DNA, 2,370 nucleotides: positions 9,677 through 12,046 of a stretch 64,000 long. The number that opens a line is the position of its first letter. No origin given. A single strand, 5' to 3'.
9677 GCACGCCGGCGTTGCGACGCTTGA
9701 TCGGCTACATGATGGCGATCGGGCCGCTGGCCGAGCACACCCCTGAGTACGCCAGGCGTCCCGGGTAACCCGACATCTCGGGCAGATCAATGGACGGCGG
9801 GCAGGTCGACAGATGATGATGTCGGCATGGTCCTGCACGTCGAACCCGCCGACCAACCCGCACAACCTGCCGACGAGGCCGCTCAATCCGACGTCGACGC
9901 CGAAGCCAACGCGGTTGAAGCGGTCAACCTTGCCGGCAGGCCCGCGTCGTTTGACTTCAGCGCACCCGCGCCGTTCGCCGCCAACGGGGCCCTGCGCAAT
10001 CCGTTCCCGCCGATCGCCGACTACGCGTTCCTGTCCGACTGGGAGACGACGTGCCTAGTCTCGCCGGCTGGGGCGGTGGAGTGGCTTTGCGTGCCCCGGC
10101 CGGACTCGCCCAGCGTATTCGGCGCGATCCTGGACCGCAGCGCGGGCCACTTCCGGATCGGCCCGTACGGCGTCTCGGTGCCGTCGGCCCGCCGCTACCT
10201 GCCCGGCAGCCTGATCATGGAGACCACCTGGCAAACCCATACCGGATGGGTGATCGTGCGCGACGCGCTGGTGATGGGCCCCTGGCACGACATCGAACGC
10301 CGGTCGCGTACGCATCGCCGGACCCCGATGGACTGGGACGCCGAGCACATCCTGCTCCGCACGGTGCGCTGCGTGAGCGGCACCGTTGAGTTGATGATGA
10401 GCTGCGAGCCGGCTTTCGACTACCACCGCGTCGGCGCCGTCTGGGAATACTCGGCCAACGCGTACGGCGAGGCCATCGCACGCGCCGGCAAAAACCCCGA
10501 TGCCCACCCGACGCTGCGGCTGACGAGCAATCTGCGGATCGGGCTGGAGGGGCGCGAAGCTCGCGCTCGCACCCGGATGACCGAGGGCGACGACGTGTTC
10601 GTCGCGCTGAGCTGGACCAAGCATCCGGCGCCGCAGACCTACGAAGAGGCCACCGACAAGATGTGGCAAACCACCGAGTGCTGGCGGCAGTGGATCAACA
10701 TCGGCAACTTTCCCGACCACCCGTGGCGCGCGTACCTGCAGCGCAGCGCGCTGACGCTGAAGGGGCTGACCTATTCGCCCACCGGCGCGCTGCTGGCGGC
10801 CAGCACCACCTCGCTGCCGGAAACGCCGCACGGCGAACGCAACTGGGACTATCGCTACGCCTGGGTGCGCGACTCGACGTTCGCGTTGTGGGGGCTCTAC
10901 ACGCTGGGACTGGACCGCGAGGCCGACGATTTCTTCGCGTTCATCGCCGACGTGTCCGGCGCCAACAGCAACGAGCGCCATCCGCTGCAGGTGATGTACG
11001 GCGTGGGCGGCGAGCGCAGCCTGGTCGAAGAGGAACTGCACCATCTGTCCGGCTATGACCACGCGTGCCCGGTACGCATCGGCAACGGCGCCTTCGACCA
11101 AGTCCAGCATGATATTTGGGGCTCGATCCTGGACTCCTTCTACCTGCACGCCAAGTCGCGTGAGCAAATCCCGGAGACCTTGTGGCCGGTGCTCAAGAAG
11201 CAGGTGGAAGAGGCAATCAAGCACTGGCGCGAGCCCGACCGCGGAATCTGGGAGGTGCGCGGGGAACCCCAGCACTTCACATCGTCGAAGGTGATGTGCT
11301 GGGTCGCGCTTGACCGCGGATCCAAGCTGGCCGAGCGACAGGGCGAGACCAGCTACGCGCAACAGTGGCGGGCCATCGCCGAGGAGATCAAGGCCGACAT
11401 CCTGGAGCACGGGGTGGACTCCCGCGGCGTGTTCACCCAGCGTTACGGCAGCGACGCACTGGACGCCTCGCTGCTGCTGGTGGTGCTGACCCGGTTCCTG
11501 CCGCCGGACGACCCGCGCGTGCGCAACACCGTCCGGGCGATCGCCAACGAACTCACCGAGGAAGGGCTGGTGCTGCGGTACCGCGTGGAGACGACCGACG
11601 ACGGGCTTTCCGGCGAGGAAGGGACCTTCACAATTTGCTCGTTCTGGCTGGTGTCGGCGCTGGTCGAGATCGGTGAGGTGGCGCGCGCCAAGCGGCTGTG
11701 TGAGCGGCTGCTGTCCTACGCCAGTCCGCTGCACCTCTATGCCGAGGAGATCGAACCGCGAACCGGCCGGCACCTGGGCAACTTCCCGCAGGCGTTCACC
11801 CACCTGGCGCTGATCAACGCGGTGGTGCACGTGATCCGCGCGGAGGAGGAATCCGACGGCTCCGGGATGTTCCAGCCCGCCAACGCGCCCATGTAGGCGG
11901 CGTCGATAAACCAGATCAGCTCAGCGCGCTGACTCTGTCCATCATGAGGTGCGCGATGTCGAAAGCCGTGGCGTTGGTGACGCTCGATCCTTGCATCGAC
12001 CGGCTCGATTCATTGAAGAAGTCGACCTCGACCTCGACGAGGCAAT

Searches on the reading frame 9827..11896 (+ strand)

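Call 70: search_protein_families(library=pfam, proteins=[window:9827-11896:+], max_evalue=0.00001)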
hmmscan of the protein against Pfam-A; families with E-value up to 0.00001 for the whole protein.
window:9827-11896:+ (689 aa): 2 families
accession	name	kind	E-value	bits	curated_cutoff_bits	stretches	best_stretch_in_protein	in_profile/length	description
PF00723.27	Glyco_hydro_15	-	5e-73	246.9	22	1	301-612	4-329/427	Glycosyl hydrolases family 15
PF19291.4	TREH_N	-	3.4e-16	59.6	23.1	1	61-137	13-90/211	Trehalase-like, N-terminal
